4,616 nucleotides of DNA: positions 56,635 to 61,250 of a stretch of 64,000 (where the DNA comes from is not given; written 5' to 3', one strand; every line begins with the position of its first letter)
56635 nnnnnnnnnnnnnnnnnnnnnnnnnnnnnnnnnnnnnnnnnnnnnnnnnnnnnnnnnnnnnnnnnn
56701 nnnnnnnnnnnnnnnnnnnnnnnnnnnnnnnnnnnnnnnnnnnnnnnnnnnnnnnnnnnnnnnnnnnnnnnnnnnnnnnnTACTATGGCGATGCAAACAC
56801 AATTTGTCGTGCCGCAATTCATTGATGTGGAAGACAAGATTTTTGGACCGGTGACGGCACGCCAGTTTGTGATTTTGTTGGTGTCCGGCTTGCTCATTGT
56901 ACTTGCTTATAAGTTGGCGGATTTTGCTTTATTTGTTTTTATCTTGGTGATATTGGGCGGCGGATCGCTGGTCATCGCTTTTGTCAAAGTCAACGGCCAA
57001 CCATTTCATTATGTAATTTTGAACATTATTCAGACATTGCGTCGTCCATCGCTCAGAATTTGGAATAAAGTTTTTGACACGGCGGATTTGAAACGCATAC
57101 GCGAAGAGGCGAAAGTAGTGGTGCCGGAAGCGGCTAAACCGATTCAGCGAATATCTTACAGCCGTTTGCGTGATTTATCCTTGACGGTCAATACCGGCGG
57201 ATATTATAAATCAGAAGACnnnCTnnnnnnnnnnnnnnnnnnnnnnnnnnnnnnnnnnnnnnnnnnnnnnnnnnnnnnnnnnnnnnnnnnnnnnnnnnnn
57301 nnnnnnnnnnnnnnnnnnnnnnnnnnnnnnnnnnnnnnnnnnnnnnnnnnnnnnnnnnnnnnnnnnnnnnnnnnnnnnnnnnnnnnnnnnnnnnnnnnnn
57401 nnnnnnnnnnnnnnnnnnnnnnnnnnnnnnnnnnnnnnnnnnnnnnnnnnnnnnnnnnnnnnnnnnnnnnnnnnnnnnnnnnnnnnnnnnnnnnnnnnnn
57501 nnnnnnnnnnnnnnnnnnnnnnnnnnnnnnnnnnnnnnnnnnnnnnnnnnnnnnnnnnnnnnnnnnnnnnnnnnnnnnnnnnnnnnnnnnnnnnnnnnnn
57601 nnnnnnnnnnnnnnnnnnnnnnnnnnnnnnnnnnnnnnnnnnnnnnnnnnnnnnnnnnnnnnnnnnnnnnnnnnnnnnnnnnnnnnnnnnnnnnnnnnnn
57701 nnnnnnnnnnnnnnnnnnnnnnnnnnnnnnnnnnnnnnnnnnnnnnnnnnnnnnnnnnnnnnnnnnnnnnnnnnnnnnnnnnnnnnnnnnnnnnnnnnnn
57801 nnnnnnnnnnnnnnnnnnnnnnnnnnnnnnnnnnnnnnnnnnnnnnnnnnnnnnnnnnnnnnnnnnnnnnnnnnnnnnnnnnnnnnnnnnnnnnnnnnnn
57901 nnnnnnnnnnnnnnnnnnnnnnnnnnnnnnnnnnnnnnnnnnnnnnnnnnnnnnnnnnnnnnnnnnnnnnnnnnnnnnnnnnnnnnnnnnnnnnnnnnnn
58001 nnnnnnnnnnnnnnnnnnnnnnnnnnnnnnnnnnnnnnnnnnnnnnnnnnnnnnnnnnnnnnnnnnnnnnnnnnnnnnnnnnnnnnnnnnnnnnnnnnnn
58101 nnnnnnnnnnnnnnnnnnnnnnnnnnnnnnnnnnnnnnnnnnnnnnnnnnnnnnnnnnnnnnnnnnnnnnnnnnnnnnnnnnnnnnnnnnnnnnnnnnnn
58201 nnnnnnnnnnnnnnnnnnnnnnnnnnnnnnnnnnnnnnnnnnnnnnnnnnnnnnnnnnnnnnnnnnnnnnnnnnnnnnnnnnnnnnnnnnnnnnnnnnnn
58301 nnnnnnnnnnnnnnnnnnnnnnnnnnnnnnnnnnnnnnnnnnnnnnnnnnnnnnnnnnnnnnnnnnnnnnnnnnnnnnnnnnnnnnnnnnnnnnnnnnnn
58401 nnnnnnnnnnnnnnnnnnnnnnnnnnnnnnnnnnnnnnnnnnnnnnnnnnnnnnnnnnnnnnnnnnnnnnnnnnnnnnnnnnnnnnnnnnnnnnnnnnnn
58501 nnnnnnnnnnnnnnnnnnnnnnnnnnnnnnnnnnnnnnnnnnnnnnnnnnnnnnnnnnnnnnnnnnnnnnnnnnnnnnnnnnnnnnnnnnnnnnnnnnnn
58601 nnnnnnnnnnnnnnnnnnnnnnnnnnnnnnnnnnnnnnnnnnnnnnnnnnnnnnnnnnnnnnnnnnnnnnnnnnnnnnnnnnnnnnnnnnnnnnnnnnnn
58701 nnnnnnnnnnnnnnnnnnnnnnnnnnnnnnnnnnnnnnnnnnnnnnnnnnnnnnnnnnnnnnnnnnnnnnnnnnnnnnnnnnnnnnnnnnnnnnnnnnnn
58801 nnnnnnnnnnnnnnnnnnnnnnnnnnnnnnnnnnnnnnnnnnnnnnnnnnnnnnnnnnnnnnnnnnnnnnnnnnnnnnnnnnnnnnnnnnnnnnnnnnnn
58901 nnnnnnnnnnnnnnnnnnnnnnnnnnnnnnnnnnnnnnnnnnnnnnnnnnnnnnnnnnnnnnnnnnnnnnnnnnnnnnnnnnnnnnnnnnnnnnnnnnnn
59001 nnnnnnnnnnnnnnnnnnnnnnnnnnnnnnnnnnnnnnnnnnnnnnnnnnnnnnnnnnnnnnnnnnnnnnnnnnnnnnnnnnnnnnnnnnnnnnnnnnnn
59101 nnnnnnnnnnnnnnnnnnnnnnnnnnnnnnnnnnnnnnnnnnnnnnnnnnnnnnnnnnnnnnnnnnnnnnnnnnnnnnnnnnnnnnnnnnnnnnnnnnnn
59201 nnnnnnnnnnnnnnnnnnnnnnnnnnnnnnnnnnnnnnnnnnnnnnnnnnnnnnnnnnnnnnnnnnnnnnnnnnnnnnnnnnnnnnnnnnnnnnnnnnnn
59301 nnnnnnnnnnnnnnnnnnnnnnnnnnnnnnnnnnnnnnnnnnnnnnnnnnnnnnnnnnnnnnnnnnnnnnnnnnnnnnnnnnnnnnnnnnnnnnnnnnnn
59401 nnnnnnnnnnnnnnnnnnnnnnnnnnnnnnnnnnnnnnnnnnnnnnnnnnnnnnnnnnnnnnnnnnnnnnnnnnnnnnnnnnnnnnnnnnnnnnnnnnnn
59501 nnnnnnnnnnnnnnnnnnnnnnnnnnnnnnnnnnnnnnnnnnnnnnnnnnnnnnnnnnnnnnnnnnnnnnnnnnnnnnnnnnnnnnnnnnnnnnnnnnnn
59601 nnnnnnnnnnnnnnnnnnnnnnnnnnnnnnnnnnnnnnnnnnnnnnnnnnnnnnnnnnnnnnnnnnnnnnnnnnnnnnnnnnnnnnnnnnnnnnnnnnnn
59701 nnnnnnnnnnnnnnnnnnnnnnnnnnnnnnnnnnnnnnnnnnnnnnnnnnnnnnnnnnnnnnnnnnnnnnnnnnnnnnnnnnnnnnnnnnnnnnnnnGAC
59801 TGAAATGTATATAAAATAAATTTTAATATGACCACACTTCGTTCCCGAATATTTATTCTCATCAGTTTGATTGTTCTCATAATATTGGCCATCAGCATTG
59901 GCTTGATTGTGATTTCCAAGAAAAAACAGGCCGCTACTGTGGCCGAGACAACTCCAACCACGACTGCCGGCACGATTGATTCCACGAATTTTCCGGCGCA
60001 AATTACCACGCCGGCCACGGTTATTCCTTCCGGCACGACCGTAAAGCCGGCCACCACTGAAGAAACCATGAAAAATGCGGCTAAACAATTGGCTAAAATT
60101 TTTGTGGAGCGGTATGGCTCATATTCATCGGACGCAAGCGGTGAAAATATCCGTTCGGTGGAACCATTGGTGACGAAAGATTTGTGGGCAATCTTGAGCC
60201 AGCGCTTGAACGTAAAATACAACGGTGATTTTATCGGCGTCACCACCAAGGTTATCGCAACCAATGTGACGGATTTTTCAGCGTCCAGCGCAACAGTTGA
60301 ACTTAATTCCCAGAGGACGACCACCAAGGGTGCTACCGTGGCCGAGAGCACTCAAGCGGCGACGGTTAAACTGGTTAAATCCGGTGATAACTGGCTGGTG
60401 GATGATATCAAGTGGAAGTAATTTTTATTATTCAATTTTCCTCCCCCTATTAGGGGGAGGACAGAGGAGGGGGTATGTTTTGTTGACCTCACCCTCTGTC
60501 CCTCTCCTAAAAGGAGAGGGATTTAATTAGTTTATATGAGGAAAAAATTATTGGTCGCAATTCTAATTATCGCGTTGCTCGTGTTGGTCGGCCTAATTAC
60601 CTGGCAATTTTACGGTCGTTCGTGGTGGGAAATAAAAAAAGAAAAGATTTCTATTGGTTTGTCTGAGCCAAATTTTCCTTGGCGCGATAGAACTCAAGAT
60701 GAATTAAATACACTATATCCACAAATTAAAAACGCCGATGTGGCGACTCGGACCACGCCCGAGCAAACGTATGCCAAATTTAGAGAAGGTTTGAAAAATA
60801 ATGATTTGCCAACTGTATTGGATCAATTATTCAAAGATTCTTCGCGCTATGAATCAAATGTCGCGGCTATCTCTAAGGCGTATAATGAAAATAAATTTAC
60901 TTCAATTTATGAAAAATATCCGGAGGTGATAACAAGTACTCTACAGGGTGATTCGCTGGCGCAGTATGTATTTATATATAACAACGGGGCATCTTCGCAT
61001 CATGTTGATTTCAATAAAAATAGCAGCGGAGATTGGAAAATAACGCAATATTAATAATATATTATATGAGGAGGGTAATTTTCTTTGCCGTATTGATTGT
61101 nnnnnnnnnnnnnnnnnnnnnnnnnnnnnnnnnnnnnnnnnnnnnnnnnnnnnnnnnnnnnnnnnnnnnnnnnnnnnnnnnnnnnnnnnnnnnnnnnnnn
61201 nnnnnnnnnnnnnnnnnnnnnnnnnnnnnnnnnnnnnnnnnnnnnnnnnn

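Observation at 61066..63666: Membrane-anchored zinc phospholipase C-like domain fused to a long beta-helix region next to the T4SS-like genes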

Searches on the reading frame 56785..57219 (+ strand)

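Call 9: search_protein_families(library=pfam, proteins=[window:56785-57219:+], max_evalue=0.01)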
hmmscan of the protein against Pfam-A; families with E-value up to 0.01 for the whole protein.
window:56785-57219:+ (145 aa): 1 family
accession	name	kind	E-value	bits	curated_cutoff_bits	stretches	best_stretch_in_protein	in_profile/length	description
PF12666.12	PrgI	-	8.8e-10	39.4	27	1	14-91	8-89/91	PrgI family protein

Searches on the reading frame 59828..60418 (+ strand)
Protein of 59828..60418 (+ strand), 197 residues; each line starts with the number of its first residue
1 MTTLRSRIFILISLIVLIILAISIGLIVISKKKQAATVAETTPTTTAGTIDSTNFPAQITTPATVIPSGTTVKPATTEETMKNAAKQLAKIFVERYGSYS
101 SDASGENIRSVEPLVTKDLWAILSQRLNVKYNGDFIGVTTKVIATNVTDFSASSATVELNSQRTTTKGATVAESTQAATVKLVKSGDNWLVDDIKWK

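Call 9: search_protein_families(library=pfam, proteins=[window:59828-60418:+], max_evalue=0.01)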
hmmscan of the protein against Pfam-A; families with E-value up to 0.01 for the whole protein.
window:59828-60418:+ (197 aa): 1 family
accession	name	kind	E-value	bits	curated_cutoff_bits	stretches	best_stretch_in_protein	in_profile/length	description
PF21827.1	New_glue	-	0.0021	18.2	31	1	15-83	5-73/94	New glue protein family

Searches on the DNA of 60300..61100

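Call 73: search_rna_families(source=window, start=60300, end=61100, threshold=evalue, max_evalue=1)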
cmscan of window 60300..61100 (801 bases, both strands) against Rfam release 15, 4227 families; matches with E-value up to 1: 8.
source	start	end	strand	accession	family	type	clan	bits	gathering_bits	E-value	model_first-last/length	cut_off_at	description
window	60438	60522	-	RF03509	mir-4660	Gene; miRNA;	-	24.9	87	0.016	1-86/86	no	mir-4660 microRNA precursor family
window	60451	60511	+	RF03778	mir-483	Gene; miRNA;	-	24.3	60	0.056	1-75/75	no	mir-483 microRNA precursor family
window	60438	60521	+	RF03952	mir-3718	Gene; miRNA;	-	23.3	78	0.018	1-92/92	no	mir-3718 microRNA precursor family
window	60438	60520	+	RF03831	mir-627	Gene; miRNA;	-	21.6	86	0.056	1-87/87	no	mir-627 microRNA precursor family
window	60449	60512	+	RF01918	mir-1249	Gene; miRNA;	-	21.3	83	0.1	1-75/75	no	mir-1249 microRNA precursor family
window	60485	60522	-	RF01762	whalefall-1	Gene; sRNA;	-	21.2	37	0.0072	1-56/56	no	Whalefall-1 RNA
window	60440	60519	-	RF03952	mir-3718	Gene; miRNA;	-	20.8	78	0.098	1-92/92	no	mir-3718 microRNA precursor family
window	60440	60519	-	RF03261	mir-1759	Gene; miRNA;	-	19.5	58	0.8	1-75/75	no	mir-1759 microRNA precursor family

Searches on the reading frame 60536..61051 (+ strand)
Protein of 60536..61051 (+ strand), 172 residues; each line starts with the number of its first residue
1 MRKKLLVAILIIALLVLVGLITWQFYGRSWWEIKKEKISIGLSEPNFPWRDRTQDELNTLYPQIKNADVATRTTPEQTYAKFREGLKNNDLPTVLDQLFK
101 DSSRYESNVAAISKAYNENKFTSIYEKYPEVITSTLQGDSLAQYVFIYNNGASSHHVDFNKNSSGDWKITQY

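Call 9: search_protein_families(library=pfam, proteins=[window:60536-61051:+], max_evalue=0.01)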
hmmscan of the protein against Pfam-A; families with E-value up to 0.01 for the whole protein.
window:60536-61051:+ (172 aa): 0 families

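Call 52: search_solved_structures(query=A4, max_evalue=10, show_alignments=2)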
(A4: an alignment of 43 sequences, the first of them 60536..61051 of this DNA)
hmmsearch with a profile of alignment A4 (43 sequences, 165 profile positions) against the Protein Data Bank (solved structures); distinct sequences matched with E-value up to 10: 29.
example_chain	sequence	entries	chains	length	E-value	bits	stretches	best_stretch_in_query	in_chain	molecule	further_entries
6m6z_A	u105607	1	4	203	0.0027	20.9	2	6-57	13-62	TMH4C4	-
4qan_A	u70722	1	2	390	0.031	17.5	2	65-106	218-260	hypothetical protein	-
6mkg_A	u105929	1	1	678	0.058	16.6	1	69-137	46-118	penicillin binding protein 5 (PBP5)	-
5l33_A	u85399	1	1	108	0.076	16.2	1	71-145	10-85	denovo NTF2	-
8u55_A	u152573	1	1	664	0.084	16.1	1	67-138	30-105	Penicillin-binding protein 5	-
5dvy_A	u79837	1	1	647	0.11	15.7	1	66-138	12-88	Penicillin binding protein 2 prime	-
8f3t_A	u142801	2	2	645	0.12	15.6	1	69-138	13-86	Penicillin binding protein 5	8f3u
9qzd_A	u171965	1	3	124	0.12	15.6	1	71-159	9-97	dNTH0-H1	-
8g4k_A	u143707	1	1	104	0.12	15.6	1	48-127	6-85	5HCS_TGFBR2_1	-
6mka_A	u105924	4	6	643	0.12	15.5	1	69-138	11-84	penicillin binding protein 5 (PBP5) | Pbp5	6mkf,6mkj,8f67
8f3o_A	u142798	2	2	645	0.13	15.4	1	69-138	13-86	Penicillin binding protein 5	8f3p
8f3h_A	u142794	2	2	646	0.13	15.4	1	69-138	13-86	Penicillin binding protein 5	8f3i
8f3q_A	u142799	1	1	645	0.13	15.4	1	69-138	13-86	Penicillin binding protein 5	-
5e31_A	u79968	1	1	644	0.13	15.4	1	69-138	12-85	Penicillin binding protein 2 prime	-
8f3j_A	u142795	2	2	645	0.13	15.4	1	69-138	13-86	Penicillin binding protein 5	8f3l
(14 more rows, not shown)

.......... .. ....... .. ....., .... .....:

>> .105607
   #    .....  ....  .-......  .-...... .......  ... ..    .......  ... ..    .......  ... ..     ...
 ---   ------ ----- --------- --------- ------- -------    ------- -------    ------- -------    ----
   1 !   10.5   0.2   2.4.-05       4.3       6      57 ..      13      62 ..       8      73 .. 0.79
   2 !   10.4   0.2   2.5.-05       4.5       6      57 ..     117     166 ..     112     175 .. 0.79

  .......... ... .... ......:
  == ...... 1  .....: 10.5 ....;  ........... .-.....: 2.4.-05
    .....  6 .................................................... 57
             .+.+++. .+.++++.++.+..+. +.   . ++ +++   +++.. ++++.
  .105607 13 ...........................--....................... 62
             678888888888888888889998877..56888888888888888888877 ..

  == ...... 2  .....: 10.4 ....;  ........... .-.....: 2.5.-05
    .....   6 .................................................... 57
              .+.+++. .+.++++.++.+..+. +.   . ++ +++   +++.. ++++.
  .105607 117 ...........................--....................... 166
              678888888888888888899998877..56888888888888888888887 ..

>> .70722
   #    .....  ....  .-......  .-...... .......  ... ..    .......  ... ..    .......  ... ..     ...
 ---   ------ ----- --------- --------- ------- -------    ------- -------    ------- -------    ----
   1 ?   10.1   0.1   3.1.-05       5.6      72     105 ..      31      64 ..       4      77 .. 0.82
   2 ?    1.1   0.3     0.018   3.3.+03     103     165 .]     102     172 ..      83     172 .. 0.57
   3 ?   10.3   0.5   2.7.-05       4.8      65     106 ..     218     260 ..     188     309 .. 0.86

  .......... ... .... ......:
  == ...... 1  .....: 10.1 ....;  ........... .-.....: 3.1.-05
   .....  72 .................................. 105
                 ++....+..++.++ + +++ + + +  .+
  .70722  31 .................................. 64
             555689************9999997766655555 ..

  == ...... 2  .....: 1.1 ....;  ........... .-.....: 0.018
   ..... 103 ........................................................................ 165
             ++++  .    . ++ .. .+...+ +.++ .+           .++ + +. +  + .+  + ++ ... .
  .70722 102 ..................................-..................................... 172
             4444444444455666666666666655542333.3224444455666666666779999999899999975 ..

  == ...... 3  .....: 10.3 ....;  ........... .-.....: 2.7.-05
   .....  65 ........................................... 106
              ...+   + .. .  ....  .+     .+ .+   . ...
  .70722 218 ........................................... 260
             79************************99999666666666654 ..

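Call 53: search_protein_families(library=pfam, alignment_id=A4, max_evalue=0.1)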
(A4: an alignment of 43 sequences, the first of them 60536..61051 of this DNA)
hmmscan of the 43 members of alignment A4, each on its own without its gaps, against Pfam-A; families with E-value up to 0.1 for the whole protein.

A. member 1, window:60536-61051:+ (172 aa): 2 families
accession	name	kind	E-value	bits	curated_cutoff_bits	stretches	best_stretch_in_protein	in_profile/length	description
PF02536.19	mTERF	-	0.053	12.9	23.1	0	115-155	44-84/314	mTERF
PF00558.24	Vpu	-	0.081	13.2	24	0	1-37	1-37/81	Vpu protein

B. families by the number of members that match (of 43 scanned): 71 families (the first 25 are shown)
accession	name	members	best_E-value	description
PF12870.14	DUF4878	18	0.00029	Domain of unknown function (DUF4878)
PF06480.20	FtsH_ext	3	0.0046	FtsH Extracellular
PF12698.13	ABC2_membrane_3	3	0.0096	ABC-2 family transporter protein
PF22815.2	CatAgl_D1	3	0.011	Alpha-1,3-glucanase catalytic domain D1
PF11337.13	DUF3139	2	0.0096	Protein of unknown function (DUF3139)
PF05223.17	MecA_N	2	0.012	NTF2-like N-terminal transpeptidase domain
PF14829.11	GPAT_N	2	0.017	Glycerol-3-phosphate acyltransferase N-terminal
PF11533.15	AtzH-like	2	0.049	AtzH-like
PF00558.24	Vpu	2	0.061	Vpu protein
PF11376.13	DUF3179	1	0.00051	Protein of unknown function (DUF3179)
PF10123.14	Mu-like_Pro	1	0.0038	Mu-like prophage I protein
PF23015.2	zf-WIZ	1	0.0058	Zinc finger found in WIZ protein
PF03208.24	PRA1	1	0.0066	PRA1 family protein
PF04791.21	LMBR1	1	0.0066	LMBR1-like membrane protein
PF06305.16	LapA_dom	1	0.0083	Lipopolysaccharide assembly protein A domain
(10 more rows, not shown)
